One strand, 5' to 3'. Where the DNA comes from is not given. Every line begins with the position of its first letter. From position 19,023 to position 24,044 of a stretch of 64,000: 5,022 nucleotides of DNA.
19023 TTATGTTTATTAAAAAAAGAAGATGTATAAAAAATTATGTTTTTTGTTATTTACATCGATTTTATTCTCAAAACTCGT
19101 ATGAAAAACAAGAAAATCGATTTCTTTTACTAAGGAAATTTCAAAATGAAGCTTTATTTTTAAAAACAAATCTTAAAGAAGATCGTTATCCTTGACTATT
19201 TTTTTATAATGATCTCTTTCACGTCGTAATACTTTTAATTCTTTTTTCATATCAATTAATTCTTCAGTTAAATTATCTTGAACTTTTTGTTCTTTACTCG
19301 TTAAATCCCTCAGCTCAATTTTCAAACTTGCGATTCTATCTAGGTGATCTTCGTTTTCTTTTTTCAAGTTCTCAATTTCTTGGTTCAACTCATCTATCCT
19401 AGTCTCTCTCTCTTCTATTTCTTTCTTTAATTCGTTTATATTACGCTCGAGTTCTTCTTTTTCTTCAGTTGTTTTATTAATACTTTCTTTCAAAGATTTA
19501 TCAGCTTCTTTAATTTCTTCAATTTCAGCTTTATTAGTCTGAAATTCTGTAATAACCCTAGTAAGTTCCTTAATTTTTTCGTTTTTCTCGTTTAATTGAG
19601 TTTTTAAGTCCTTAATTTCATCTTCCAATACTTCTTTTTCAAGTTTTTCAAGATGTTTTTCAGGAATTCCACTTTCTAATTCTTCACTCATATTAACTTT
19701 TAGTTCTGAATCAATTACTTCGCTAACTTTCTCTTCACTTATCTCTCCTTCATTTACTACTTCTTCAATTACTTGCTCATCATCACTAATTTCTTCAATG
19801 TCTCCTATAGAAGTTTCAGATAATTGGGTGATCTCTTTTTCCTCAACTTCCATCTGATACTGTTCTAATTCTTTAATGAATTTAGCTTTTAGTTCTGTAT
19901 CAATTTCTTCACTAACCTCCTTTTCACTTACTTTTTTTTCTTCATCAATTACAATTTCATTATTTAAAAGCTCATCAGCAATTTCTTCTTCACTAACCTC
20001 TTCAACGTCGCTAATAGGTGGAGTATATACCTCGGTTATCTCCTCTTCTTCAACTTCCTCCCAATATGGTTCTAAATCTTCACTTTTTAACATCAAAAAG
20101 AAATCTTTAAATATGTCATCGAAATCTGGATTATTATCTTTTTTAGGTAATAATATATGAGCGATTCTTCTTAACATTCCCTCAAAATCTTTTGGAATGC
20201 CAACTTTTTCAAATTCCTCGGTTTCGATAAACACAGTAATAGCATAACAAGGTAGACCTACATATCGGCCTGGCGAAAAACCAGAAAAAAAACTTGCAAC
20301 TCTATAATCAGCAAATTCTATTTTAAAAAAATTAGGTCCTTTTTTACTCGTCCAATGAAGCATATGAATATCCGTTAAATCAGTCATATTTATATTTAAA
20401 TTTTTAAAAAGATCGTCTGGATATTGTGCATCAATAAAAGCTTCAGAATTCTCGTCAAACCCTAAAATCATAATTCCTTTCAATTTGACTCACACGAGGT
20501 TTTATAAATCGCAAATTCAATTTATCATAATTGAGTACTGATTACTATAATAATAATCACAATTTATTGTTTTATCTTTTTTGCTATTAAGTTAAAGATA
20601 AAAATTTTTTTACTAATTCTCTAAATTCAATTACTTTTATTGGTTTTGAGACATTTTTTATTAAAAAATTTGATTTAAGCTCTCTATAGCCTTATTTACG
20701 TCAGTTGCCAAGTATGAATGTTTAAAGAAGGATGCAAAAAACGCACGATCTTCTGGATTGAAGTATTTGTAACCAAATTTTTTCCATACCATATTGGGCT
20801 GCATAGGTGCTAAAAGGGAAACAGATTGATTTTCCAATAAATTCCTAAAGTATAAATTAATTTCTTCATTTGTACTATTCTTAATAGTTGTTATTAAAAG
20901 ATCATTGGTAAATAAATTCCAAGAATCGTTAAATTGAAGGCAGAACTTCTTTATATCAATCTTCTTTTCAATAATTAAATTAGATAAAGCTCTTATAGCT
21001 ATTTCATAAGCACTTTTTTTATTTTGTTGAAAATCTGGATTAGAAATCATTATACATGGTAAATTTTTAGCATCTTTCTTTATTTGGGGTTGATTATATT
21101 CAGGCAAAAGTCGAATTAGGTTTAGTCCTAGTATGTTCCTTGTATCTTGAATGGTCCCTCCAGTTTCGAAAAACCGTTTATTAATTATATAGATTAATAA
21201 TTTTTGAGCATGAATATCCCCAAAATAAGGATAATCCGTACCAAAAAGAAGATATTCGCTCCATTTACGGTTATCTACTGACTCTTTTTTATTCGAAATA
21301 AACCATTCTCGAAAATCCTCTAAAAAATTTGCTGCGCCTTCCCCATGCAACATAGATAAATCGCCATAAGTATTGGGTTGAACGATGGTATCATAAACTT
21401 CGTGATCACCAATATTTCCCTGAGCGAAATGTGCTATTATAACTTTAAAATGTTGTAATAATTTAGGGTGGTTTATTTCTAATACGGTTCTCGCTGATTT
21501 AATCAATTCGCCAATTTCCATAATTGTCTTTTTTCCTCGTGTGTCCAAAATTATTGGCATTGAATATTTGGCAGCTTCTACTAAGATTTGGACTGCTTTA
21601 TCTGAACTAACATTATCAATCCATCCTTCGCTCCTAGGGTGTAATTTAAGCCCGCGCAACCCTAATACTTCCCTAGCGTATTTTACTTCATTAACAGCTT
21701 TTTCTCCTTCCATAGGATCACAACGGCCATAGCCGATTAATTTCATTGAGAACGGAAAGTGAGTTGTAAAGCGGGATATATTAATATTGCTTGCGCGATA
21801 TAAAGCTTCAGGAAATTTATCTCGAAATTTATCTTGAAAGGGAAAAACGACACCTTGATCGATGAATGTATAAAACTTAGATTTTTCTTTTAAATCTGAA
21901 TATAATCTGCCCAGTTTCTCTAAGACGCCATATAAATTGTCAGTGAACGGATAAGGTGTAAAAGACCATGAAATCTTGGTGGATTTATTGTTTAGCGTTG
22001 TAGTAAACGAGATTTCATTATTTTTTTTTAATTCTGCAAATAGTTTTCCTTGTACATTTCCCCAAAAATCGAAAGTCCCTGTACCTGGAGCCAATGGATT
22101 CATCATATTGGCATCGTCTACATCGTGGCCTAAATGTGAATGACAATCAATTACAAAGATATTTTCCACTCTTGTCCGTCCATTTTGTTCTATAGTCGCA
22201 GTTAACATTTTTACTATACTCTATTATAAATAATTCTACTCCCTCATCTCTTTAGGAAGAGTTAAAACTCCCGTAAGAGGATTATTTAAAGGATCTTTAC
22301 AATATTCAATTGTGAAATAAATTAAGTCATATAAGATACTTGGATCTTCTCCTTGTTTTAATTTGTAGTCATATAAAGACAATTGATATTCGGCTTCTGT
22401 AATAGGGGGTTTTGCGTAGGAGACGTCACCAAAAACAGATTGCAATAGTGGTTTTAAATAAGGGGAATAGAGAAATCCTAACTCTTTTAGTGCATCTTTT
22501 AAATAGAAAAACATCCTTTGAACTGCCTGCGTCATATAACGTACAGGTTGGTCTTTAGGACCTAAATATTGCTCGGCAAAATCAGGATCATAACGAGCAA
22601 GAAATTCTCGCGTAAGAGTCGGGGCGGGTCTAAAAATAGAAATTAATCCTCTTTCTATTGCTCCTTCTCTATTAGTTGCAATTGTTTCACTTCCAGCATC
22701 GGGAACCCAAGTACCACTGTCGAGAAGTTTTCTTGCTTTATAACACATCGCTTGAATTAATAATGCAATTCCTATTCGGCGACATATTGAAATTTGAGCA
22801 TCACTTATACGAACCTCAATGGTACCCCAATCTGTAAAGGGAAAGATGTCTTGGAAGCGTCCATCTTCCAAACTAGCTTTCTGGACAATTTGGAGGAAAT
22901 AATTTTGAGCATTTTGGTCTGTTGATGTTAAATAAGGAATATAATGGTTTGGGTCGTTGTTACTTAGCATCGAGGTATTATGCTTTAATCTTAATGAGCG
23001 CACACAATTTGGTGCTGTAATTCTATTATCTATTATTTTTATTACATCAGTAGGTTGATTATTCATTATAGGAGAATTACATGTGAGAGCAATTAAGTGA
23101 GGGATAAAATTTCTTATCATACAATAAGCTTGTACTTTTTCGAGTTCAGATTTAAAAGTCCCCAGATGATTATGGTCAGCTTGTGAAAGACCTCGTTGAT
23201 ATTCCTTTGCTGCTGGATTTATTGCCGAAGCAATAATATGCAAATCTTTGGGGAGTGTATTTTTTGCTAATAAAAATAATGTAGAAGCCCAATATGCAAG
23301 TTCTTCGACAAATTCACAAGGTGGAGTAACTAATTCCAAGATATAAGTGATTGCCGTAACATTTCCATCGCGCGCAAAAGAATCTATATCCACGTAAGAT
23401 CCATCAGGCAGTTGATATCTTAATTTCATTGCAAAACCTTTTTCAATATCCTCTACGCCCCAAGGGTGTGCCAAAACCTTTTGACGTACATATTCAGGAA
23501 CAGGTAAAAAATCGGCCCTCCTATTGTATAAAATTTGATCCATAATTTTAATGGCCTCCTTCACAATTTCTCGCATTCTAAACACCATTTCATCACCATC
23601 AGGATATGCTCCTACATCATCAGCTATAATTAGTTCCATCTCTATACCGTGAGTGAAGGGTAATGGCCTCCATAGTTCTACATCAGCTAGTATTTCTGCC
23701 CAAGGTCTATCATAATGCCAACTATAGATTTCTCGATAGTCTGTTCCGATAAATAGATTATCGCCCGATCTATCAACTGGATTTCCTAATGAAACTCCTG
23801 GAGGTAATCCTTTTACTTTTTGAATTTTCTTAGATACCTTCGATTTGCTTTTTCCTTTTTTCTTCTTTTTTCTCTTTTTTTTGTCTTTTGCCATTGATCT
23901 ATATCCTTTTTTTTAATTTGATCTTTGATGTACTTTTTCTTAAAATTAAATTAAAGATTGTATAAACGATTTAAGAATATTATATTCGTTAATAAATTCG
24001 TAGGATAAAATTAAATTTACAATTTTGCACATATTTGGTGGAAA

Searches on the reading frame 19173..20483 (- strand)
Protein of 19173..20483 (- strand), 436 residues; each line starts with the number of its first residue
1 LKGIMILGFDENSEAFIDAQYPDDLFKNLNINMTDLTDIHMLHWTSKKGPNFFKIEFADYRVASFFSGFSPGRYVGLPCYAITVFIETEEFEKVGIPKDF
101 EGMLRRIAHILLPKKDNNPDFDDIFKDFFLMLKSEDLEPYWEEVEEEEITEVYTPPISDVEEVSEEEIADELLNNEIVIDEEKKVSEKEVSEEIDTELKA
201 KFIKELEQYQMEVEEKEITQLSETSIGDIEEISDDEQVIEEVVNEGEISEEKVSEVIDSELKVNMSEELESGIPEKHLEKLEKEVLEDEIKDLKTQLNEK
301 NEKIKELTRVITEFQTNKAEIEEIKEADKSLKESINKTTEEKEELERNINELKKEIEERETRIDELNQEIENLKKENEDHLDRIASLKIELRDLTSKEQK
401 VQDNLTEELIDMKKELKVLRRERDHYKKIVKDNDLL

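Call 50: search_protein_families(library=pfam, proteins=[window:19173-20483:-], max_evalue=0.001)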
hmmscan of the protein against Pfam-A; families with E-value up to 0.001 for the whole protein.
window:19173-20483:- (436 aa): 2 families
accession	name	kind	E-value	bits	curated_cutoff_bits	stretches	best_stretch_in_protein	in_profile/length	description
PF05010.19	TACC_C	-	0.0003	21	29.9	1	276-417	8-152/201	Transforming acidic coiled-coil-containing protein (TACC), C-terminal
PF13851.11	GAS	-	0.00064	19.6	32.3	1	315-400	43-131/200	Growth-arrest specific micro-tubule binding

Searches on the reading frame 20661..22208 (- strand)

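Call 50: search_protein_families(library=pfam, proteins=[window:20661-22208:-], max_evalue=0.001)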
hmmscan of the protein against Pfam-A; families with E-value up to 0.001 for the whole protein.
window:20661-22208:- (515 aa): 1 family
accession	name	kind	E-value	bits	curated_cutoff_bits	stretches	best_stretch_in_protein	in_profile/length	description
PF04909.20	Amidohydro_2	-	0.0005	20.4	26.4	1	164-330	87-251/289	Amidohydrolase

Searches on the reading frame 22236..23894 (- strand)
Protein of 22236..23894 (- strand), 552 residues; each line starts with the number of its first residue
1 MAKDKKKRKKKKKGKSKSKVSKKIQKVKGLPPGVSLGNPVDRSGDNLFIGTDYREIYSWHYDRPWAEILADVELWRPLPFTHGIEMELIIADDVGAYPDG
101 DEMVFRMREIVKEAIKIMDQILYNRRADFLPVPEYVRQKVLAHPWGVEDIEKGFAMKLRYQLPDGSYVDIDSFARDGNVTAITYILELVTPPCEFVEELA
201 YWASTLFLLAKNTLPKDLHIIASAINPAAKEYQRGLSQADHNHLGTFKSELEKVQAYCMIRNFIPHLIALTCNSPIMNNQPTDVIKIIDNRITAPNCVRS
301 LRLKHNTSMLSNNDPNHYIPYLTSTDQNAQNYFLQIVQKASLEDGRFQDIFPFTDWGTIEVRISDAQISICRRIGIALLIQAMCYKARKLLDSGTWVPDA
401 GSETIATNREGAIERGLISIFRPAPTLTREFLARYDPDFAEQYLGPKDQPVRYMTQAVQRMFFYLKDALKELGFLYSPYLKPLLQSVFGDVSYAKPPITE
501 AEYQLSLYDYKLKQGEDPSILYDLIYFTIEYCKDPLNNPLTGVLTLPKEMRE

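Call 50: search_protein_families(library=pfam, proteins=[window:22236-23894:-], max_evalue=0.001)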
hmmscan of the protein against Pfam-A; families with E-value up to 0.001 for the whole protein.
window:22236-23894:- (552 aa): 1 family
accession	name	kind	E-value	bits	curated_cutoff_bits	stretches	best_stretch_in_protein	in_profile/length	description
PF04107.18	GCS2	-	0.0007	19.5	21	0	246-282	132-168/291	Glutamate-cysteine ligase family 2(GCS2)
